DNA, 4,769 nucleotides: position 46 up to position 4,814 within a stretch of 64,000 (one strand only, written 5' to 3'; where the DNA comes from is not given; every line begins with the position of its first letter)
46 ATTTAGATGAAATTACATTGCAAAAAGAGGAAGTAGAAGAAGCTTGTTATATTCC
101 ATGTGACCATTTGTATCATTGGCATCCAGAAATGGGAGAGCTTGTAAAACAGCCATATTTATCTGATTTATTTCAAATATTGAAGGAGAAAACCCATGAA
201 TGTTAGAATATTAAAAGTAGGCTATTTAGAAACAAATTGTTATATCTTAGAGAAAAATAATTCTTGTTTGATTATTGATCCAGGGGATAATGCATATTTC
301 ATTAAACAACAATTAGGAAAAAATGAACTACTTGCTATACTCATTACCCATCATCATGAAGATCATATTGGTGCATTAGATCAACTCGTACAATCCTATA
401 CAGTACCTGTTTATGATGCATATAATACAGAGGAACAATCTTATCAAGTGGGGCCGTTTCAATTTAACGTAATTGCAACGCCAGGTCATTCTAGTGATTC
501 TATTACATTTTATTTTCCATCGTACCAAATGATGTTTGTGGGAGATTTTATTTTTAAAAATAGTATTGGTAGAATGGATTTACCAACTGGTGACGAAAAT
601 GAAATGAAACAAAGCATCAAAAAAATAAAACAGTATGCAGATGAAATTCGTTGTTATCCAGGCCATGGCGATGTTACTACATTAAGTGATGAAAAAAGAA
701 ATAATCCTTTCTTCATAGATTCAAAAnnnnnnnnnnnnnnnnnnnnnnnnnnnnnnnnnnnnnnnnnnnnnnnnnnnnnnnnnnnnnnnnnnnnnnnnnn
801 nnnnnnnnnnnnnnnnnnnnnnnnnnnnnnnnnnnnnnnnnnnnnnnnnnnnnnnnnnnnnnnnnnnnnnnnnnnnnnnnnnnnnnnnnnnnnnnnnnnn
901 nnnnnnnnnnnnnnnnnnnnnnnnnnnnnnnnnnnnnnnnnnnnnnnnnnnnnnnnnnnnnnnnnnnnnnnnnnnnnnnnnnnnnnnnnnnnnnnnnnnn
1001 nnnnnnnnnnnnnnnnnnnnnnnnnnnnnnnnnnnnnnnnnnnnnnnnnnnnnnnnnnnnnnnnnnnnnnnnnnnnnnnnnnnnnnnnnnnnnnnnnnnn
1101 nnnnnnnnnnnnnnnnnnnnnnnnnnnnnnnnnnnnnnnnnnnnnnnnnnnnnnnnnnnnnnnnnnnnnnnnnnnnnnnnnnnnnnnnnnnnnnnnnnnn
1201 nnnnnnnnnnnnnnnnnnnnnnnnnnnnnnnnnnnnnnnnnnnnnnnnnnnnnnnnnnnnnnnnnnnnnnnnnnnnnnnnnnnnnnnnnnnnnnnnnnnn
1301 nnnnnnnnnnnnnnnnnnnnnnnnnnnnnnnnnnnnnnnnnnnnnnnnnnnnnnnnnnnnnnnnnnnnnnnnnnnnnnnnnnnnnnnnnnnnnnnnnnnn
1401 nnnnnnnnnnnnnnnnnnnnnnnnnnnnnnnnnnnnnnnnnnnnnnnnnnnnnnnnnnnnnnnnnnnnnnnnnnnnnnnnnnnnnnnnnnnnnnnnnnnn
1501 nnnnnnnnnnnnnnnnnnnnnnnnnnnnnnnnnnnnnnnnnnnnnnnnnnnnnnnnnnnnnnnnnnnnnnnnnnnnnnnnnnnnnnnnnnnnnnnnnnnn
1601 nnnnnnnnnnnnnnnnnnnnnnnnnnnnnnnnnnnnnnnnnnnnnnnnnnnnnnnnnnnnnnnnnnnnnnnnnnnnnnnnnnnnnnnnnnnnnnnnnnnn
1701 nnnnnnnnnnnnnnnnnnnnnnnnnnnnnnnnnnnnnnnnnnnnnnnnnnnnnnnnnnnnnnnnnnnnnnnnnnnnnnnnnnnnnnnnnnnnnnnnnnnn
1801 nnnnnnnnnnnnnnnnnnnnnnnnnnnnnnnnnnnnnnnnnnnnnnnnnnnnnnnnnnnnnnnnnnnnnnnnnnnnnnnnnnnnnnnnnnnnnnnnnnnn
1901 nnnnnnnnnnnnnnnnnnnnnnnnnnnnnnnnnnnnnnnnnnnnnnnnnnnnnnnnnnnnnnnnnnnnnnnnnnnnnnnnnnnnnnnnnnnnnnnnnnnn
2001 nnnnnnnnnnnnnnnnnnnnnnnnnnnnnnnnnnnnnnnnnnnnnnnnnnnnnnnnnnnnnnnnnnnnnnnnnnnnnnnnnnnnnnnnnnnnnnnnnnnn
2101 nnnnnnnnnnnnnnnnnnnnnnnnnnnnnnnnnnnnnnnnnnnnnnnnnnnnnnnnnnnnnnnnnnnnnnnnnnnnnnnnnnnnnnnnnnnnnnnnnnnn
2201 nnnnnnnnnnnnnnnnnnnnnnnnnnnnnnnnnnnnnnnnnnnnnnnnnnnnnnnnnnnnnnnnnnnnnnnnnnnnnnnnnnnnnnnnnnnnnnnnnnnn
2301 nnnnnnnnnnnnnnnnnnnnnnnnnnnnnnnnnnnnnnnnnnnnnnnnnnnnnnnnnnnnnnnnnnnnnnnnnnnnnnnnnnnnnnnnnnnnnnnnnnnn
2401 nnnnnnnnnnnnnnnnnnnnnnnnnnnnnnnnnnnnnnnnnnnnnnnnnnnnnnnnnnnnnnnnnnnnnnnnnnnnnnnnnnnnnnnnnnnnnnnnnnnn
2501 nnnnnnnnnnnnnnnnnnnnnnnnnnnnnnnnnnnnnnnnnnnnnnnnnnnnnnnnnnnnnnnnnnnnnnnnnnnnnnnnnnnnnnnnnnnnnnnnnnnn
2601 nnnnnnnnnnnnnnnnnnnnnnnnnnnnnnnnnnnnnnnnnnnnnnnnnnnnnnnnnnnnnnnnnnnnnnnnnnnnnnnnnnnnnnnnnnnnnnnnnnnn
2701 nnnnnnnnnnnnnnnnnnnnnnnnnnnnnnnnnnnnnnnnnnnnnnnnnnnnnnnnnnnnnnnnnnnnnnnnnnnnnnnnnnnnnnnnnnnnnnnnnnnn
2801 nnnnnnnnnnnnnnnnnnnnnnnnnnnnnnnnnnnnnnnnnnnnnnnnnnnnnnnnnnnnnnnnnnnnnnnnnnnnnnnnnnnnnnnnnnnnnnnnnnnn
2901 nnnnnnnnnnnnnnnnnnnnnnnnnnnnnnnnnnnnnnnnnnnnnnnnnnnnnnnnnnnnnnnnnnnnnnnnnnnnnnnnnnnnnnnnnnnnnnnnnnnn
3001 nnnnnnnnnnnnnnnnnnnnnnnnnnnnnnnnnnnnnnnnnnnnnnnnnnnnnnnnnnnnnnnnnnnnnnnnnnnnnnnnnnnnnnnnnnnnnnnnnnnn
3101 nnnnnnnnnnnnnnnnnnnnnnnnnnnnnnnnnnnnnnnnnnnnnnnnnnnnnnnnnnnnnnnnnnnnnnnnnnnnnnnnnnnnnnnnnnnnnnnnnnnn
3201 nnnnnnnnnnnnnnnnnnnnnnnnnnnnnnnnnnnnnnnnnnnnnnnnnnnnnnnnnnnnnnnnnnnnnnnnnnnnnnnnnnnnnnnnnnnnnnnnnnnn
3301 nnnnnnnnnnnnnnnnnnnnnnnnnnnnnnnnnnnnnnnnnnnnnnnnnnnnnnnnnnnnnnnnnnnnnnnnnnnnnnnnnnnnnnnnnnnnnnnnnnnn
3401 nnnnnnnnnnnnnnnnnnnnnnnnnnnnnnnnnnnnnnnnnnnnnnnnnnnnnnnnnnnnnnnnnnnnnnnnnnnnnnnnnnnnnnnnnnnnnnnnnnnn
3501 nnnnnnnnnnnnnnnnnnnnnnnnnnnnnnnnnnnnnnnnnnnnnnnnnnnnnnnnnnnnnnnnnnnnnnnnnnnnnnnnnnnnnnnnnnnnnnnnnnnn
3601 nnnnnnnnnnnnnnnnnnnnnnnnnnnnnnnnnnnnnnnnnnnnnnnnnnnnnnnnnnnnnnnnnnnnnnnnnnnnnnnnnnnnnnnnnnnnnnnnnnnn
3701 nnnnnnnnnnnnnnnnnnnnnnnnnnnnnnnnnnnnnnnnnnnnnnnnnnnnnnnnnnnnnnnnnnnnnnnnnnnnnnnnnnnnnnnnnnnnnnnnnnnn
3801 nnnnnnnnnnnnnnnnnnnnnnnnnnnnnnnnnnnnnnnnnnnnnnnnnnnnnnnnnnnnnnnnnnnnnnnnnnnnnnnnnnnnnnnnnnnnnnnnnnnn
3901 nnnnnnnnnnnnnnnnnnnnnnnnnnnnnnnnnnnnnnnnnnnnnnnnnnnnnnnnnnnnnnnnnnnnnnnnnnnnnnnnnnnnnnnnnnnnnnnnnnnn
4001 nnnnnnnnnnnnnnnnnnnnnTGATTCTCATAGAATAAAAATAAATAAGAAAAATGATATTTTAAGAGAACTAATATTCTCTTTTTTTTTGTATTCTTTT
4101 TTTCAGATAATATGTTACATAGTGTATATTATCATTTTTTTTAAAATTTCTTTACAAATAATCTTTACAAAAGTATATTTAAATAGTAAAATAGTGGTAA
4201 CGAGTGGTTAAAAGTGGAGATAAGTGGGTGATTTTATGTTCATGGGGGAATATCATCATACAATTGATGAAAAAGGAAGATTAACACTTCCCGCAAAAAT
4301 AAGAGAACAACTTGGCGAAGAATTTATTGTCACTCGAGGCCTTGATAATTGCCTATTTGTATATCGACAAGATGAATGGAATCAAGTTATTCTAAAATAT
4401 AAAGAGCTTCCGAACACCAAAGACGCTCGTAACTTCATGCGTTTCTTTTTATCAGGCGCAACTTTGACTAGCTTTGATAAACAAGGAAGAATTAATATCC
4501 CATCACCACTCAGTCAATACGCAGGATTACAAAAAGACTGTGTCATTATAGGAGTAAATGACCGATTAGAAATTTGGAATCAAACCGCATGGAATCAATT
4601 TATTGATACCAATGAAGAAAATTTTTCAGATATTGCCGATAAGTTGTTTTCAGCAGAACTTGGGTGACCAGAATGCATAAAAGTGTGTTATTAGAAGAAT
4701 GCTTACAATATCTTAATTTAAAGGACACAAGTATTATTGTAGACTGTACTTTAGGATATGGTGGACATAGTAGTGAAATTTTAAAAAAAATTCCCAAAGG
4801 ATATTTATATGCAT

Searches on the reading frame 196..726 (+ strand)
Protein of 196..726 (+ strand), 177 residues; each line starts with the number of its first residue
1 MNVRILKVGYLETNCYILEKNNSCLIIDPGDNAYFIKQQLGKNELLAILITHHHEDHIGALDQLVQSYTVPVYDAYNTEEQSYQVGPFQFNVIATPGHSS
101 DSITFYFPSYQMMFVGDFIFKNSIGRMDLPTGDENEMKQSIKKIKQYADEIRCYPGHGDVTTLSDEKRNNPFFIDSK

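Call 15: search_protein_families(library=pfam, proteins=[window:196-726:+], max_evalue=0.01)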
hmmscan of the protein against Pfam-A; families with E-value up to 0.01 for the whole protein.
window:196-726:+ (177 aa): 4 families
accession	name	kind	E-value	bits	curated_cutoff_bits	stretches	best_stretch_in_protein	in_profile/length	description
PF00753.33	Lactamase_B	-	1.7e-26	93.9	22.7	2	11-73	4-72/196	Metallo-beta-lactamase superfamily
PF13483.12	Lactamase_B_3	-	1.8e-07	31.7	24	1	8-98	2-67/160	Beta-lactamase superfamily domain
PF19583.5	ODP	-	6.6e-05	23.3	27.2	0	12-67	2-63/194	ODP family beta lactamase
PF12706.13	Lactamase_B_2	-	0.00015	21.9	27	1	42-91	26-79/200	Beta-lactamase superfamily domain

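Call 33: find_encoding_contigs(protein=window:196-726:+, flank=5000, max_places=10)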
Protein window:196-726:+ (177 aa): 4 contigs read that carry it; 2 places shown.
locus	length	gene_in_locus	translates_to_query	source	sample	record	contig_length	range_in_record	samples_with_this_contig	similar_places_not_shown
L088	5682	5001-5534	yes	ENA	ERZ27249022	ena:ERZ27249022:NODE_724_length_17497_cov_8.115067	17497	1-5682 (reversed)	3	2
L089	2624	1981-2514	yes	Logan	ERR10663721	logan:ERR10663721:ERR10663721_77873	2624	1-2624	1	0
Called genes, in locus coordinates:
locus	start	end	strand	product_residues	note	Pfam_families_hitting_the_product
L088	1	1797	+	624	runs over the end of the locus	PF09972:DUF2207, PF20990:DUF2207_C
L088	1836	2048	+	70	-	-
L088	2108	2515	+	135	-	-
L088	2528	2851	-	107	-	-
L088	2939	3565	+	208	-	PF01351:RNase_HII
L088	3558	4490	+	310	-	PF01368:DHH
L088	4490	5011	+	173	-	PF00293:NUDIX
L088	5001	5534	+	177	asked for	PF23023:Anti-Pycsar_Apyc1 (weak), PF00753:Lactamase_B, PF13483:Lactamase_B_3, PF00753:Lactamase_B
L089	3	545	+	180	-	?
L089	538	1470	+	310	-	PF01368:DHH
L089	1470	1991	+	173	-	PF00293:NUDIX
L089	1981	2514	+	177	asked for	PF23023:Anti-Pycsar_Apyc1 (weak), PF00753:Lactamase_B, PF13483:Lactamase_B_3, PF00753:Lactamase_B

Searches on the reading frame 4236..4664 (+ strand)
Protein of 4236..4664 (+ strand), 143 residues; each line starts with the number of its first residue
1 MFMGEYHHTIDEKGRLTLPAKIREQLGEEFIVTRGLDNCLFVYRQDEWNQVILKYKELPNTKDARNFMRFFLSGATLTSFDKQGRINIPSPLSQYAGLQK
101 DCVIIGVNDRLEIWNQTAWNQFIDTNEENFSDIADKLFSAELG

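Call 32: find_encoding_contigs(protein=window:4236-4664:+, flank=5000, max_places=10)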
Protein window:4236-4664:+ (143 aa): 7 contigs read that carry it; 4 places shown.
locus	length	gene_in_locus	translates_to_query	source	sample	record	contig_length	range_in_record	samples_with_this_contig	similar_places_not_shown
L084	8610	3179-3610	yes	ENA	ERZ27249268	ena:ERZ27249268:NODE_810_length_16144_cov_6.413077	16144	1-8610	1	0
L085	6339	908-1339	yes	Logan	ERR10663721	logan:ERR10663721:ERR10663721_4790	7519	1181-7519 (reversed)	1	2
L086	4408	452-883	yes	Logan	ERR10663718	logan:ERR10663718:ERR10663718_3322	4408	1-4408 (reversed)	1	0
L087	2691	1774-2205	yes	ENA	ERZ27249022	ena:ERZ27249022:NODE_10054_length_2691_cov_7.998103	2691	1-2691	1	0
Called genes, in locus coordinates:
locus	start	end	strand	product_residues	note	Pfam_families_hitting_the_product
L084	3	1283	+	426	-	?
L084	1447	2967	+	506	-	-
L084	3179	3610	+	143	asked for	PF02381:MraZ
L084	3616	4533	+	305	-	PF01795:Methyltransf_5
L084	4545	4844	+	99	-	-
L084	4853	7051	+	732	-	PF03717:PBP_dimer, PF00905:Transpeptidase, PF03793:PASTA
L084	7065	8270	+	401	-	PF07963:N_methyl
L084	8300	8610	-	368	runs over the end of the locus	PF01098:FTSW_RODA_SPOVE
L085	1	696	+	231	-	?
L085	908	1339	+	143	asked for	PF02381:MraZ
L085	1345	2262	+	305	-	PF01795:Methyltransf_5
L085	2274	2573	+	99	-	-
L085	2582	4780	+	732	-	PF03717:PBP_dimer, PF00905:Transpeptidase, PF03793:PASTA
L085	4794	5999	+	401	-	PF07963:N_methyl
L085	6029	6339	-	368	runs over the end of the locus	PF01098:FTSW_RODA_SPOVE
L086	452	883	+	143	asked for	PF02381:MraZ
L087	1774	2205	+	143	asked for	PF02381:MraZ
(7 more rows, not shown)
